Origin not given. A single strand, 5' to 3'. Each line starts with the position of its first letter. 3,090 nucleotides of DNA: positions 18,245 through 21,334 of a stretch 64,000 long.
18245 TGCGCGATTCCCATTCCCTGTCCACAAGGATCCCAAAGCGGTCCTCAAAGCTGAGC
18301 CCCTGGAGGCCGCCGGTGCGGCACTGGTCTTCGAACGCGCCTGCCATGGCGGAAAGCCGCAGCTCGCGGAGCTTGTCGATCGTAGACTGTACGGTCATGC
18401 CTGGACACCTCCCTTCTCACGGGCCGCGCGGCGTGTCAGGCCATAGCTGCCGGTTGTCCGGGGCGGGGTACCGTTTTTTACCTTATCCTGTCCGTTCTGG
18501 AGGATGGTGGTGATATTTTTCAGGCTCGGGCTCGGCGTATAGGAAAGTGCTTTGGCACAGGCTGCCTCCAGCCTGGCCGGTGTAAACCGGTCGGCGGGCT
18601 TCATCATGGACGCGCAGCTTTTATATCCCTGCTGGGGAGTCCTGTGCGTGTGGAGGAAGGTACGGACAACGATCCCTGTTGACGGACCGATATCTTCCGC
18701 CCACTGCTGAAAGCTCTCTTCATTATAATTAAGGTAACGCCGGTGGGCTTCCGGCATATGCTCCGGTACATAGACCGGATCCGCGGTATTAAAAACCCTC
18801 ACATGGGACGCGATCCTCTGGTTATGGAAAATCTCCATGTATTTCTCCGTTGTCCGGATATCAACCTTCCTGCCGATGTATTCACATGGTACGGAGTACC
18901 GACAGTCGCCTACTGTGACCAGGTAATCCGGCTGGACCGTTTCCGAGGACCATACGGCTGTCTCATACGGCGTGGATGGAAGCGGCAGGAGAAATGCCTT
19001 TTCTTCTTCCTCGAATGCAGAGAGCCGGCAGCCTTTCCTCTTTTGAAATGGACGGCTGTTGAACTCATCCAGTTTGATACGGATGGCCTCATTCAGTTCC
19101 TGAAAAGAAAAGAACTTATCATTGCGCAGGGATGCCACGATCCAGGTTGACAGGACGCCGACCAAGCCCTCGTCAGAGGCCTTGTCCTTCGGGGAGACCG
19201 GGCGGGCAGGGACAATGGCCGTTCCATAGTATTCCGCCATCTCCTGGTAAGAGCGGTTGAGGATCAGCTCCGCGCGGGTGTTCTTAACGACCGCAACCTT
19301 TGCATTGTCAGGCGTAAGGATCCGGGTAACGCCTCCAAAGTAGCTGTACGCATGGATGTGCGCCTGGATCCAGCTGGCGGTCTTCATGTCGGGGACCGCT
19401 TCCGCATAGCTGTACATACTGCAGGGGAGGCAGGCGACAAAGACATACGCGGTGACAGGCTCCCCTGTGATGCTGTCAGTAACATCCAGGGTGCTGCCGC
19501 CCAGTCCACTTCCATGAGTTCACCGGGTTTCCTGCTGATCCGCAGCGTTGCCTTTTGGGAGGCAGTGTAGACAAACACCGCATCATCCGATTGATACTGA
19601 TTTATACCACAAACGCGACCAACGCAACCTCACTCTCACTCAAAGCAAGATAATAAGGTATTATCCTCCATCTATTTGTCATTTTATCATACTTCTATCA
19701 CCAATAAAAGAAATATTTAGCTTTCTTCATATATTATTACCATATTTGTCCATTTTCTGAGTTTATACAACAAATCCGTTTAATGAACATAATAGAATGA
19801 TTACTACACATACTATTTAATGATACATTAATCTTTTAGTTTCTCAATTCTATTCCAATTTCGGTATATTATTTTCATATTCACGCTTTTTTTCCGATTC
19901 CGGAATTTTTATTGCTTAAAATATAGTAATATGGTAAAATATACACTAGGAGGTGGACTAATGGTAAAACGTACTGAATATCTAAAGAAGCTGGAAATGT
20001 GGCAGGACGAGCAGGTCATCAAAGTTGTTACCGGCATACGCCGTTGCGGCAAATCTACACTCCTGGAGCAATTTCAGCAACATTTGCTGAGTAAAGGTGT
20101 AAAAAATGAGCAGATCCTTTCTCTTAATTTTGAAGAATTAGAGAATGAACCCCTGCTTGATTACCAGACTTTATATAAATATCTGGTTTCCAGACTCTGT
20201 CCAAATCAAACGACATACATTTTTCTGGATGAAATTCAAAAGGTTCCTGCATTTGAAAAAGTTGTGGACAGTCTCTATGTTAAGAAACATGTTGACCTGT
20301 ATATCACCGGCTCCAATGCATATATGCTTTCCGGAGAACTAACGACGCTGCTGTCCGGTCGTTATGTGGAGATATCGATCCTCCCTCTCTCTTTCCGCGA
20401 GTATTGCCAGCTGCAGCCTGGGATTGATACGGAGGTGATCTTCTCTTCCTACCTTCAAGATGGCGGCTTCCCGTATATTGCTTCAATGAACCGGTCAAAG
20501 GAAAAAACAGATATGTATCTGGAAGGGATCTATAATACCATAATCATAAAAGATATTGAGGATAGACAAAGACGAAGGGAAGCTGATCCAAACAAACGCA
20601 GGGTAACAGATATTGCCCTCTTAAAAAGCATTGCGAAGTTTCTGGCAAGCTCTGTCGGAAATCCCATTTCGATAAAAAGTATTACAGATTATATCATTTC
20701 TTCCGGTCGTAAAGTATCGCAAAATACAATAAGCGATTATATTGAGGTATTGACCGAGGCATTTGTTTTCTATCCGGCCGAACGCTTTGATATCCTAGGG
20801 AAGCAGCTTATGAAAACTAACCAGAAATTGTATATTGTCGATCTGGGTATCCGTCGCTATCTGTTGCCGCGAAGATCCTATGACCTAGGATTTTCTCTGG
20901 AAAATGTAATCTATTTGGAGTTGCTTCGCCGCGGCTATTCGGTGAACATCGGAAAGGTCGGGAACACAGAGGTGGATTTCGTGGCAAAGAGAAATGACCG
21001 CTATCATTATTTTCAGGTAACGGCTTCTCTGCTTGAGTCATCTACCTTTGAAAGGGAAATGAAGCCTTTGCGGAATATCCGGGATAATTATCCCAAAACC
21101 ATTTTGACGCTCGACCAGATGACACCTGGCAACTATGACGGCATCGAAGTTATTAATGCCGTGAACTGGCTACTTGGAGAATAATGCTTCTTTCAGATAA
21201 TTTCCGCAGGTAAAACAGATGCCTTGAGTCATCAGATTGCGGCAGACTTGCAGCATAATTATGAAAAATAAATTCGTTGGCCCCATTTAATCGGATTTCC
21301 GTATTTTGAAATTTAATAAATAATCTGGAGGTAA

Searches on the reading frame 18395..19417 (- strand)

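Call 95: search_protein_families(library=pfam, proteins=[window:18395-19417:-], max_evalue=0.001)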
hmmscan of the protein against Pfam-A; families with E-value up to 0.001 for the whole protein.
window:18395-19417:- (340 aa): 1 family
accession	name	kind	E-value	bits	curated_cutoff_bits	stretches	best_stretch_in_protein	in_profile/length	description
PF22483.2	Mu-transpos_C_2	-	2.1e-16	59.8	27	1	146-211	1-67/73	Mu transposase, C-terminal domain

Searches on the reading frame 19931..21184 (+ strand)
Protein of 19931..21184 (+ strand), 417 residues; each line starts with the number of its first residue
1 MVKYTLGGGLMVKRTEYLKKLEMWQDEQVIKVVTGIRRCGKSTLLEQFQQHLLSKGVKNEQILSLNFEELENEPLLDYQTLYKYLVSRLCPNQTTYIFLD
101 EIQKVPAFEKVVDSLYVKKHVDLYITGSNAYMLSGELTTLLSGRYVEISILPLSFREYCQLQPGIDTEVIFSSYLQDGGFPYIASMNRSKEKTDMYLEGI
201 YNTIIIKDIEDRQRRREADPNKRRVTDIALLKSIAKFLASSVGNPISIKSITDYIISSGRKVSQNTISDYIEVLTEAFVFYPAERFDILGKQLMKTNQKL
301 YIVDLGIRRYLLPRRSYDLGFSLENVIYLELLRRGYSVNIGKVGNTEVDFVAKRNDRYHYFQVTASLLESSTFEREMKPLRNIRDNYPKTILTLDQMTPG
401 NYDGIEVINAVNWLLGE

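Call 17: search_protein_families(library=pfam, proteins=[window:19931-21184:+], max_evalue=0.001)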
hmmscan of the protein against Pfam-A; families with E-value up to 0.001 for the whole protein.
window:19931-21184:+ (417 aa): 4 families
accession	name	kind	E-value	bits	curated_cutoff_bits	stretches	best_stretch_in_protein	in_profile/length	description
PF13173.12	AAA_14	-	2e-36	125.3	27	1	30-159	4-129/129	AAA domain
PF13635.12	DUF4143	-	3.2e-16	59.9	28.1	1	224-365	9-159/160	Domain of unknown function (DUF4143)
PF01637.24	ATPase_2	-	1.1e-05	25.8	33.2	1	12-70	2-60/225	ATPase domain predominantly from Archaea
PF01443.25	Viral_helicase1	-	8.5e-05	22.9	21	1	32-107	2-73/228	Viral superfamily 1 RNA helicase core domain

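Call 94: search_protein_families(library=padloc, proteins=[window:19931-21184:+], max_evalue=0.001)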
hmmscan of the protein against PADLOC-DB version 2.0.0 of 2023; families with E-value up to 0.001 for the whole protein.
window:19931-21184:+ (417 aa): 7 families
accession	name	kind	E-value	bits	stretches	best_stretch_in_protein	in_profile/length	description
PDLC04787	PDC-S01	-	7.2e-156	517.2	1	11-416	10-408/412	-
PDLC04789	PDC-S01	-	1.7e-37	127.4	1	11-361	1-336/375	-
PDLC04791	PDC-S01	-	1.4e-21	74.6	1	22-364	13-350/395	-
PDLC04790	PDC-S01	-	8.9e-17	58.9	1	19-335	19-329/422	-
PDLC04786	PDC-S01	-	2.7e-13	47.5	1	16-159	6-154/439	-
PDLC04788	PDC-S01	-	5.5e-12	43.3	1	11-160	1-152/448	-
PDLC04792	PDC-S01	-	6.9e-10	36.1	1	17-162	6-155/452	-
